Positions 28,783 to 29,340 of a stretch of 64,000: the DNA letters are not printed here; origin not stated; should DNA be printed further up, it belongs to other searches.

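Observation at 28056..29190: Orphan stand-alone C39 peptidase with two tiny ORFs and no ABC exporter: a possible non-canonical peptide-maturation module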

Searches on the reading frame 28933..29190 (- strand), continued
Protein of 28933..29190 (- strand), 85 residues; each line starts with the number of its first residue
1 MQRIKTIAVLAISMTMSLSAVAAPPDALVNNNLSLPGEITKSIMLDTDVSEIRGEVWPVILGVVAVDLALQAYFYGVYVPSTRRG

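Call 83: search_protein_families(library=pfam, alignment_id=A7, max_evalue=5)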
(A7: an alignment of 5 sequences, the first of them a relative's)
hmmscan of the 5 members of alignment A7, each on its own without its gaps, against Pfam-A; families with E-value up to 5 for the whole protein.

A. member 1, L014:6168-6956:+ (262 aa): 0 families

B. families by the number of members that match (of 5 scanned): 3 families
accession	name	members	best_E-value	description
PF13557.12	Phenol_MetA_deg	2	3.9e-07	Putative MetA-pathway of phenol degradation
PF16984.11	Grp7_allergen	1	0.21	Group 7 allergen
PF13505.12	OMP_b-brl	1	0.34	Outer membrane protein beta-barrel domain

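Call 85: list_cluster_members(proteins=[window:28933-29190:-, window:28056-28637:-, window:28613-28849:-])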
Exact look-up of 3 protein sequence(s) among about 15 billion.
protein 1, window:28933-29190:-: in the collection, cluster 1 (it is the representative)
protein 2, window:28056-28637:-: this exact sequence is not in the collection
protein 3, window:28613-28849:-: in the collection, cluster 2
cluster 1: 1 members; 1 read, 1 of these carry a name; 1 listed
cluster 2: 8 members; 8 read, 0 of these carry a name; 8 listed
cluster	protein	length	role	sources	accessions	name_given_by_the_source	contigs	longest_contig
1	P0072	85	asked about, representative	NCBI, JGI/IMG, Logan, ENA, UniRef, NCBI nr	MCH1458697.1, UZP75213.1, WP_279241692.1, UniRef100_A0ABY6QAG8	MAG: hypothetical protein L7U64_00720 [Luminiphilus sp.] | hypothetical protein | Uncharacterized protein n=1 Tax=Candidatus Paraluminiphilus aquimaris TaxID=2518994 ...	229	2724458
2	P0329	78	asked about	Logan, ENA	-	-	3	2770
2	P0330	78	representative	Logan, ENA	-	-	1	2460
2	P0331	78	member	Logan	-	-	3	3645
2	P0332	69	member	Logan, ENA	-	-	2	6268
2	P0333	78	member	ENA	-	-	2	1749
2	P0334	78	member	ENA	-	-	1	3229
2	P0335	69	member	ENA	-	-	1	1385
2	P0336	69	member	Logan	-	-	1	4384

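Call 90: find_encoding_contigs(protein=P0227, flank=6000, max_places=2)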
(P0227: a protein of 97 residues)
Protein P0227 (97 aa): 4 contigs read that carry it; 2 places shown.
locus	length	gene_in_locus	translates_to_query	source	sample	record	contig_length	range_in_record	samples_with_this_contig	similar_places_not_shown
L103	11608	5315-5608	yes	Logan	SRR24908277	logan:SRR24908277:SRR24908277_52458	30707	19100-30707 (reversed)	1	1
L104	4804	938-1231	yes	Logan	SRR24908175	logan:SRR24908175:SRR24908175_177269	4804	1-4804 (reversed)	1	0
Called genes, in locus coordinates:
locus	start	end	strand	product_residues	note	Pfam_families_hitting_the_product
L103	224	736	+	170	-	PF04417:DUF501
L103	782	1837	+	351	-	PF00793:DAHP_synth_1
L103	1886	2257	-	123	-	PF00903:Glyoxalase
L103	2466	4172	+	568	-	PF03600:CitMHS, PF02080:TrkA_C, PF03600:CitMHS (weak)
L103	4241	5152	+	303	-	PF00487:FA_desaturase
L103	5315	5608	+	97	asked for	-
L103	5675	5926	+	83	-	-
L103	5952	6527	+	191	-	PF03412:Peptidase_C39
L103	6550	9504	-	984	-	PF00675:Peptidase_M16, PF05193:Peptidase_M16_C, PF08367:M16C_assoc, PF05193:Peptidase_M16_C (weak), PF22516:PreP_C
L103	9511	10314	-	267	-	PF05096:Glu_cyclase_2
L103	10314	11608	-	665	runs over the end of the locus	PF05430:Methyltransf_30, PF01266:DAO, PF13450:NAD_binding_8 (weak)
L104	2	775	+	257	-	?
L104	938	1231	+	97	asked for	-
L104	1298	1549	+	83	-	-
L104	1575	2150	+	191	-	PF03412:Peptidase_C39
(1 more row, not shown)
